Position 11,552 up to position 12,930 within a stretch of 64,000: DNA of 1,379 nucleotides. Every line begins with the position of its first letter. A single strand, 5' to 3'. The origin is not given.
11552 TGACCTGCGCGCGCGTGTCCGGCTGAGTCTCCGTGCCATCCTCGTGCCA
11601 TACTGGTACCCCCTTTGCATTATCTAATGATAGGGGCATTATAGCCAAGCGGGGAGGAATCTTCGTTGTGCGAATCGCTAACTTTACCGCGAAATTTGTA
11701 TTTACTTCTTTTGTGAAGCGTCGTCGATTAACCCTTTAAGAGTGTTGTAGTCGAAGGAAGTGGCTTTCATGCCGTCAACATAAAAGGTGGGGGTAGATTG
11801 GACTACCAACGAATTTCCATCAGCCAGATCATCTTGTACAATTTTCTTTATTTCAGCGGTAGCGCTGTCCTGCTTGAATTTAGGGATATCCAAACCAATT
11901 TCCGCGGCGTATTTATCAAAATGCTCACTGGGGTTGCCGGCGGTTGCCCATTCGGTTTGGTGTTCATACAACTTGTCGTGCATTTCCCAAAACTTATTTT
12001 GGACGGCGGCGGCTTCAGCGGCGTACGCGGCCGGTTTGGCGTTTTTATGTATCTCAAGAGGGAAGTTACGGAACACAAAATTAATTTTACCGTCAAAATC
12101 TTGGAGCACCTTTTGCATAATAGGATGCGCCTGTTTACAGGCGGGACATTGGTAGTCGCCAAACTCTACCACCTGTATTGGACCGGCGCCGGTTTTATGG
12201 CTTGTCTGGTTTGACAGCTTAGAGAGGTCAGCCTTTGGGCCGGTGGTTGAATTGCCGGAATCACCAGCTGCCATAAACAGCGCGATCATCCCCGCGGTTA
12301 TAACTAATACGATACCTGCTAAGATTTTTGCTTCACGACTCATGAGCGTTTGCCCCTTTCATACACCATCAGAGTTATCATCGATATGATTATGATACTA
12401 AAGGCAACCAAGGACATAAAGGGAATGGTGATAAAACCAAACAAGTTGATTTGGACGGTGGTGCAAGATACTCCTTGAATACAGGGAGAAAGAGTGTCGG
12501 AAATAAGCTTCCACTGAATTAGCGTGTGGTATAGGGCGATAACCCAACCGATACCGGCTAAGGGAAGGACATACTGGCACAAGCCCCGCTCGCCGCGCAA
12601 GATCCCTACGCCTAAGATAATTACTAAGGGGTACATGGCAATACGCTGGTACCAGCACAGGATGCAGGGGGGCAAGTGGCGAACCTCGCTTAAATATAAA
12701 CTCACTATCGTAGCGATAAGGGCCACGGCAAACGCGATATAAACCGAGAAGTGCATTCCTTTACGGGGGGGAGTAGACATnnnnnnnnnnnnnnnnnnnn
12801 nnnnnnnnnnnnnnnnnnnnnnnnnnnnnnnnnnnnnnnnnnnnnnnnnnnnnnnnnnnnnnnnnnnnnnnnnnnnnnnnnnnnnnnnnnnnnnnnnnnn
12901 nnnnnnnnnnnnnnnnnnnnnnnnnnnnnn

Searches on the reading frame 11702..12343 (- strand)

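Call 63: search_protein_families(library=pfam, proteins=[window:11702-12343:-], max_evalue=0.001)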
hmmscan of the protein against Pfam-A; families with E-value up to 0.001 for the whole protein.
window:11702-12343:- (213 aa): 3 families
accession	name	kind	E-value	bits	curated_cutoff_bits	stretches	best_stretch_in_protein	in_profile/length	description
PF13462.12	Thioredoxin_4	-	1.7e-26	93.8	23.2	1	55-208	14-165/165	Thioredoxin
PF01323.26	DSBA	-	5.1e-15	56.2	25.6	2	57-132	1-71/191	DSBA-like thioredoxin domain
PF13743.12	Thioredoxin_5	-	2.2e-05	24.7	27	1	137-189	111-163/186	Thioredoxin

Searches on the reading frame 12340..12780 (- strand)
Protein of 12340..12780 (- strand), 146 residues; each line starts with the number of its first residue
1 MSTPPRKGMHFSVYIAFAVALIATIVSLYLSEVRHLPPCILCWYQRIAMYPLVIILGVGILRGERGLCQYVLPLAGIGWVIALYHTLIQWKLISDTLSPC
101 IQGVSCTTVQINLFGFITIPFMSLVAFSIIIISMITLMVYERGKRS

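Call 63: search_protein_families(library=pfam, proteins=[window:12340-12780:-], max_evalue=0.001)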
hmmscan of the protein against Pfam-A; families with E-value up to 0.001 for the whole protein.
window:12340-12780:- (146 aa): 1 family
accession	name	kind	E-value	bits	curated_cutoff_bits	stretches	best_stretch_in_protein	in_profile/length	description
PF02600.21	DsbB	-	2.5e-14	54.4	22.1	1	13-134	5-145/148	Disulfide bond formation protein DsbB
